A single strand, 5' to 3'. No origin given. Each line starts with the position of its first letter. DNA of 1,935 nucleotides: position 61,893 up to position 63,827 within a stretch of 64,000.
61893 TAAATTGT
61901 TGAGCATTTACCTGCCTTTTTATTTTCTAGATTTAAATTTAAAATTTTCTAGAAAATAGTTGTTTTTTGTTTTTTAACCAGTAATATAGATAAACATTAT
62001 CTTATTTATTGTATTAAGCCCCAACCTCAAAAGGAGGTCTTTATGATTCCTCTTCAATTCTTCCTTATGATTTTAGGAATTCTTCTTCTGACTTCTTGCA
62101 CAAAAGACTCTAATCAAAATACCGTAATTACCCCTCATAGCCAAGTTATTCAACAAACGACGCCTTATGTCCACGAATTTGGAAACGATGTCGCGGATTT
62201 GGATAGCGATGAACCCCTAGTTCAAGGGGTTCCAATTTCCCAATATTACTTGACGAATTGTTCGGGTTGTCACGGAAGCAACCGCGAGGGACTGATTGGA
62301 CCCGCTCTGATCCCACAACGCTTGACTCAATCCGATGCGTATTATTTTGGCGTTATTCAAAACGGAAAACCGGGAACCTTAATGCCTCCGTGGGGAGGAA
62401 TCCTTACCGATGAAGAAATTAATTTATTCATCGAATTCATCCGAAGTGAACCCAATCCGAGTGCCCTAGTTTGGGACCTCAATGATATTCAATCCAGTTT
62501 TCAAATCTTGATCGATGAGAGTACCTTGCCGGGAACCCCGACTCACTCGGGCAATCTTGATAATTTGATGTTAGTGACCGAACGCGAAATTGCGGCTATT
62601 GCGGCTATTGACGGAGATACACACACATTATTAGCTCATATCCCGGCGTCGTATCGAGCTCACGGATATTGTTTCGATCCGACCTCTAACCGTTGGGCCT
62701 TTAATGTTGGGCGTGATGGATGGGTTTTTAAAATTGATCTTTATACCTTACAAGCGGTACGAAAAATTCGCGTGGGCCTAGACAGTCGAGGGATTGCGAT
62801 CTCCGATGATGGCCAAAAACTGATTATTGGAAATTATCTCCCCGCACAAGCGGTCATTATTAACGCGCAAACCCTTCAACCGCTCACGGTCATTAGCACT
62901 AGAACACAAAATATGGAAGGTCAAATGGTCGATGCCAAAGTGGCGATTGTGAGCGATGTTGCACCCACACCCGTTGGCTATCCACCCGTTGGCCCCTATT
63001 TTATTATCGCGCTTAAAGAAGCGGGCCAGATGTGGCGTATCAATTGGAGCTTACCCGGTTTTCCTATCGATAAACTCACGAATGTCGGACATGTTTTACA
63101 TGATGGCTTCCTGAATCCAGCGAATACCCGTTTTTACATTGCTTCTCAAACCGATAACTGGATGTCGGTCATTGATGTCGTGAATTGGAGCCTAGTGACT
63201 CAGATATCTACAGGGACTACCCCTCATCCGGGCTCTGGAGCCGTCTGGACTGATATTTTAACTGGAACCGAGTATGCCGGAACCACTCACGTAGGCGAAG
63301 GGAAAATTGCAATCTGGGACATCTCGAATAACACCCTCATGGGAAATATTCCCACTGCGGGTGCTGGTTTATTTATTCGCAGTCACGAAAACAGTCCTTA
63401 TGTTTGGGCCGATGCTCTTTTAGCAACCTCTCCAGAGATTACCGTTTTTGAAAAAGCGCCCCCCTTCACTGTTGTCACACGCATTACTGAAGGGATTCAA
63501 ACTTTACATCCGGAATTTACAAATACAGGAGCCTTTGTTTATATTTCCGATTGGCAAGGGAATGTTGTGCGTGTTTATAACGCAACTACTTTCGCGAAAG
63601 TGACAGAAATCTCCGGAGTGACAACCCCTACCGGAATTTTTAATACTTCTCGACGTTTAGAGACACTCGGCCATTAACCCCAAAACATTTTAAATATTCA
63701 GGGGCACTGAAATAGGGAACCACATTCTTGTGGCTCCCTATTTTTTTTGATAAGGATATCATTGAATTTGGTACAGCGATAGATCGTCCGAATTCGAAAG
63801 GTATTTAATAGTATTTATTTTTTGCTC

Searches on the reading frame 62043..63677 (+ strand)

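Call 71: search_protein_families(library=pfam, proteins=[window:62043-63677:+], max_evalue=0.00001)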
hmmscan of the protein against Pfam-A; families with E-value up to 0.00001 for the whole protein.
window:62043-63677:+ (544 aa): 2 families
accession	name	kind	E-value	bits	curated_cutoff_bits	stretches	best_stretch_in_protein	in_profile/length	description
PF02239.22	Cytochrom_D1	-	5.6e-65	219.7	25.5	1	171-537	2-367/368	Cytochrome D1 heme domain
PF13442.11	Cytochrome_CBB3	-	2e-10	41.3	27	1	68-133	9-68/68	Cytochrome C oxidase, cbb3-type, subunit III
